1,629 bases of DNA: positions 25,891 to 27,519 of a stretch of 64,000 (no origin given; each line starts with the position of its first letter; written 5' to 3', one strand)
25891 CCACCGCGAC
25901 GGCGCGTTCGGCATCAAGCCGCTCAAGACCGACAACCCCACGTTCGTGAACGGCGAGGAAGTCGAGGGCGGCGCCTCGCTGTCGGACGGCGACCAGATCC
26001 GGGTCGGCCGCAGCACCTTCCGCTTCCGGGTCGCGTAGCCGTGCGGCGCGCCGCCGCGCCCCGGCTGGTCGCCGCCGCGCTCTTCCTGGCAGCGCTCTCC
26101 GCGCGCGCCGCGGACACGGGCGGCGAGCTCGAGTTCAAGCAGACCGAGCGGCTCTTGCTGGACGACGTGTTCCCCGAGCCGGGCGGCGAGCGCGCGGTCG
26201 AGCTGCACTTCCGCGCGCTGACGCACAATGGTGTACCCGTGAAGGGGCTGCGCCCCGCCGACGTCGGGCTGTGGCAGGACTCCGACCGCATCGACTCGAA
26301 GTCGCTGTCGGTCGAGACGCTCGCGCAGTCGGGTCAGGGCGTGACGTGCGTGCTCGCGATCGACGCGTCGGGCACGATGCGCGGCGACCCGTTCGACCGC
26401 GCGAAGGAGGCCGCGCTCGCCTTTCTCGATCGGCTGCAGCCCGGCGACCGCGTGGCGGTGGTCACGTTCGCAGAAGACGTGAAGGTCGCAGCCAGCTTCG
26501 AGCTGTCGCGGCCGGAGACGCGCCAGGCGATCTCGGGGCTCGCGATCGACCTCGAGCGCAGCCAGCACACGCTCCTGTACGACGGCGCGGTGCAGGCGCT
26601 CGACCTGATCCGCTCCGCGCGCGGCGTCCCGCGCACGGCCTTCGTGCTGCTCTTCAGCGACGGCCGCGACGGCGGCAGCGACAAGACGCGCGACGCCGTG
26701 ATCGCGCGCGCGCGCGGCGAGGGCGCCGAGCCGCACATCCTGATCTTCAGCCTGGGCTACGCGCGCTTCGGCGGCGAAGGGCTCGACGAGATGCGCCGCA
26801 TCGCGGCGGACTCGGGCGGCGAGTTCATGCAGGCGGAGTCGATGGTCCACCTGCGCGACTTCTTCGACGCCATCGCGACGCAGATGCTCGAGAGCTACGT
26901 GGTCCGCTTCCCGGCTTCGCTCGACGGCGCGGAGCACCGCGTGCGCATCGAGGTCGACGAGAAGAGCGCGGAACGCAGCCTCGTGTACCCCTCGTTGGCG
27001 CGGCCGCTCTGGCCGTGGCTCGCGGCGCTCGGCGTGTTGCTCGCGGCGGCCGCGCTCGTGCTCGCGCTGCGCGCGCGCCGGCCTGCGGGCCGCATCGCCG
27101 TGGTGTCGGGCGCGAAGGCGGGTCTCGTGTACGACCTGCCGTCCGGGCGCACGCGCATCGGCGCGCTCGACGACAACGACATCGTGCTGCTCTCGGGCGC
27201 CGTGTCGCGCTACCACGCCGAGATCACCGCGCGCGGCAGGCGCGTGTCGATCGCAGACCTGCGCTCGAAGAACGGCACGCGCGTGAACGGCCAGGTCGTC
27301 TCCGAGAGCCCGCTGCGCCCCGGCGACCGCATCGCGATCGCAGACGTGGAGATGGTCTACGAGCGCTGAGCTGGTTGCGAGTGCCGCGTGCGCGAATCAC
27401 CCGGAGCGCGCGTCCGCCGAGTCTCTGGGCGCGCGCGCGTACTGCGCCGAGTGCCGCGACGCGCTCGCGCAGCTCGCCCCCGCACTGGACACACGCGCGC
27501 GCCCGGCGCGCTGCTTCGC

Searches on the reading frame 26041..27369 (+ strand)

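Call 33: search_protein_families(library=pfam, proteins=[window:26041-27369:+], max_evalue=0.0001)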
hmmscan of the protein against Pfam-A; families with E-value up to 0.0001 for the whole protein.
window:26041-27369:+ (442 aa): 4 families
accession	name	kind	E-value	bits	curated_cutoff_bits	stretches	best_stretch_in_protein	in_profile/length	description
PF16697.10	Yop-YscD_cpl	-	2.8e-16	60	33.2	1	354-438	2-88/94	Inner membrane component of T3SS, cytoplasmic domain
PF00498.31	FHA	-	5e-16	59.3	20.7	1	371-433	1-66/67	FHA domain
PF00092.34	VWA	-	4.5e-15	56.7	23.8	1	104-276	3-173/174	von Willebrand factor type A domain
PF13519.12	VWA_2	-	7.4e-13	49.5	27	1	104-208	2-106/107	von Willebrand factor type A domain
